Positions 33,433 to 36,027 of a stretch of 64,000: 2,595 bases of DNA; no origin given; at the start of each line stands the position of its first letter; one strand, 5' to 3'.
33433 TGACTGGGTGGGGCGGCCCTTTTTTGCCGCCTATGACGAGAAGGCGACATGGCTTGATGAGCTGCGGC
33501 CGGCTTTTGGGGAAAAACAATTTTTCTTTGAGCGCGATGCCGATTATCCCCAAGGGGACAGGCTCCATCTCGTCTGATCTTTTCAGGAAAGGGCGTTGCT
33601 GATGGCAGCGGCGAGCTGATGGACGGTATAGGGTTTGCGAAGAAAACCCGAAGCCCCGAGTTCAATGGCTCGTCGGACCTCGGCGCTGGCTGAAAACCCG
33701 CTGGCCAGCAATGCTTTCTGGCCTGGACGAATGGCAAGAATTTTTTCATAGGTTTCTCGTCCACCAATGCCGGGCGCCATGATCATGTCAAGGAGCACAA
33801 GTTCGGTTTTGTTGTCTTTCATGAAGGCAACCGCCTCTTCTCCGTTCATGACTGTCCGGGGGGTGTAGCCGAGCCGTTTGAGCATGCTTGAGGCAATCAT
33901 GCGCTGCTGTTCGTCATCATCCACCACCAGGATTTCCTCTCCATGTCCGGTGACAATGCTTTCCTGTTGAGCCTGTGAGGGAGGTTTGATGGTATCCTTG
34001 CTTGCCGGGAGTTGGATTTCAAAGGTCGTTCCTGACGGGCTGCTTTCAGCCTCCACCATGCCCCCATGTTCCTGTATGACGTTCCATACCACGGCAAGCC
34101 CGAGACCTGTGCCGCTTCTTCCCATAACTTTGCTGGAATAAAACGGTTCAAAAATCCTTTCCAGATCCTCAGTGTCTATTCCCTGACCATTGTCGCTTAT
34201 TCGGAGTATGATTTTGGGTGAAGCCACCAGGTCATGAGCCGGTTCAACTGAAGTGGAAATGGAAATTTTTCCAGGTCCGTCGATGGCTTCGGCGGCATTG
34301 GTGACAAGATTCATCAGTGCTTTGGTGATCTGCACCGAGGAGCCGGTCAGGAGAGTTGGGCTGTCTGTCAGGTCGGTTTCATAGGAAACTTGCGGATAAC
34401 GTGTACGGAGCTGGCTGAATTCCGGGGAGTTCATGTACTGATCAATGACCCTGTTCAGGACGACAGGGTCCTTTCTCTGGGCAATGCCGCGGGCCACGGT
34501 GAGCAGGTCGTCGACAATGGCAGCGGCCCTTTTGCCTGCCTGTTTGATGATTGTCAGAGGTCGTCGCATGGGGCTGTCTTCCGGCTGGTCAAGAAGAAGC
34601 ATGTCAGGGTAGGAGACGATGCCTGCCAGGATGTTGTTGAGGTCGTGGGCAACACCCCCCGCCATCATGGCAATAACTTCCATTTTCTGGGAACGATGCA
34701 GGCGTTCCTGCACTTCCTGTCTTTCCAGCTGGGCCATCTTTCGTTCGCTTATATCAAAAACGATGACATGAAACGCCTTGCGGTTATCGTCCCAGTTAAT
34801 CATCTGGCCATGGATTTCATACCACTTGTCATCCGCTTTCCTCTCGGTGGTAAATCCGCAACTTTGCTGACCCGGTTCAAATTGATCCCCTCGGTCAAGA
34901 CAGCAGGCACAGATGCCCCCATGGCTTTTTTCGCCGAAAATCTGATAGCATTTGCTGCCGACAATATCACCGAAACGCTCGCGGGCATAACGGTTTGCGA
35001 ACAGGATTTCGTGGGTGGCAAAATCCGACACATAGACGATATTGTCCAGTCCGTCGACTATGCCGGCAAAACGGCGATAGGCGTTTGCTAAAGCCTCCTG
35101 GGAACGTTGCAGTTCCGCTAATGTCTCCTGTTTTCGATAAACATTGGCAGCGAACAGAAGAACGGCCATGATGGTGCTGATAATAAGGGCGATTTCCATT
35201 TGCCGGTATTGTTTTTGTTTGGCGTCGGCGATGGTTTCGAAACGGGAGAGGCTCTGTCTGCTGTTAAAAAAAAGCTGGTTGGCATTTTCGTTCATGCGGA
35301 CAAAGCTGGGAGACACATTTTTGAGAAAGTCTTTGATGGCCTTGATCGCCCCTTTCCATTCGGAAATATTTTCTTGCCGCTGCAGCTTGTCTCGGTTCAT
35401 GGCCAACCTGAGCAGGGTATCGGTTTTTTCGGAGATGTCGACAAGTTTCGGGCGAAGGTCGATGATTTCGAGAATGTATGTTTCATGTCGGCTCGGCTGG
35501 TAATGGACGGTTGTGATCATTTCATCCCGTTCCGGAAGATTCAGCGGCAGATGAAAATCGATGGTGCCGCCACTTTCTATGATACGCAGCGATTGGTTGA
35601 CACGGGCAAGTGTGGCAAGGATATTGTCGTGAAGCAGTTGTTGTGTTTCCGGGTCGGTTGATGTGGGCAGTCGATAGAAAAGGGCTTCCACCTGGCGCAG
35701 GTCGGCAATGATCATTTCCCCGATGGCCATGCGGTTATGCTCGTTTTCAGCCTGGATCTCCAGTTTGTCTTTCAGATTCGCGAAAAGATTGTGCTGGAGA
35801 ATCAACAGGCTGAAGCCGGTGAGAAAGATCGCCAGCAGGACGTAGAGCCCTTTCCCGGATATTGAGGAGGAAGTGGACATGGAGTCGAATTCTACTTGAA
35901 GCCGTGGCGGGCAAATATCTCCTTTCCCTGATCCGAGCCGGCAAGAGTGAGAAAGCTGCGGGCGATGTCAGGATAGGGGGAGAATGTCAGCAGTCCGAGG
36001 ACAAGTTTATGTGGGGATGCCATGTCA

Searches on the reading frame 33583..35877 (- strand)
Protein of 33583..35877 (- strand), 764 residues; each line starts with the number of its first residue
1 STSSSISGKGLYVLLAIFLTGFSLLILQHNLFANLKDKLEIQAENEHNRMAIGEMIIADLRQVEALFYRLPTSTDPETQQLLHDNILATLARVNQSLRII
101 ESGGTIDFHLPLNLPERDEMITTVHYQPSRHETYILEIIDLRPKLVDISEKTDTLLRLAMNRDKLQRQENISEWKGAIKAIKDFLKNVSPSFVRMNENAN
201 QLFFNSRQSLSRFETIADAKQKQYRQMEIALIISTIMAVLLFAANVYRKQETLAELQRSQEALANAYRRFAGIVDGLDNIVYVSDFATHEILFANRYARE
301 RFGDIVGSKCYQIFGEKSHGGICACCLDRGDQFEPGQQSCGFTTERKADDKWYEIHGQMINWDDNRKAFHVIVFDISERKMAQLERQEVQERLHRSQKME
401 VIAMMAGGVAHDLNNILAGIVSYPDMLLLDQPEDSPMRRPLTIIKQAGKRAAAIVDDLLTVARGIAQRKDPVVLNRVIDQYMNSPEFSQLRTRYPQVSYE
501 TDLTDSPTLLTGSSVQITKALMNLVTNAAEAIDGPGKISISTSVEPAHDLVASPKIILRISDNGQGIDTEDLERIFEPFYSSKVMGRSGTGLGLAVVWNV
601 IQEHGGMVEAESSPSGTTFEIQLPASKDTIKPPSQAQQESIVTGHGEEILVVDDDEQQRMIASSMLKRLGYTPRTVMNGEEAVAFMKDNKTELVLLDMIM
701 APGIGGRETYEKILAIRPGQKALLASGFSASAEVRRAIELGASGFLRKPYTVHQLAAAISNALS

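Call 49: search_protein_families(library=pfam, proteins=[window:33583-35877:-], max_evalue=0.001)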
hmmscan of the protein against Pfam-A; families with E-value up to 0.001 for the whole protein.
window:33583-35877:- (764 aa): 4 families
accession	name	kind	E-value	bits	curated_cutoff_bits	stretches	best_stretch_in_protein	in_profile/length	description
PF02518.31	HATPase_c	-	4.3e-23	82.3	26.4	1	514-626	3-110/111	Histidine kinase-, DNA gyrase B-, and HSP90-like ATPase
PF00072.30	Response_reg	-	2.5e-18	66.7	30.2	1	649-759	1-110/111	Response regulator receiver domain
PF00512.31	HisKA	-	1.9e-08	34.7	26.9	1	405-464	5-63/66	His Kinase A (phospho-acceptor) domain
PF13426.13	PAS_9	-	1.2e-05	26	27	1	282-378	5-103/103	PAS domain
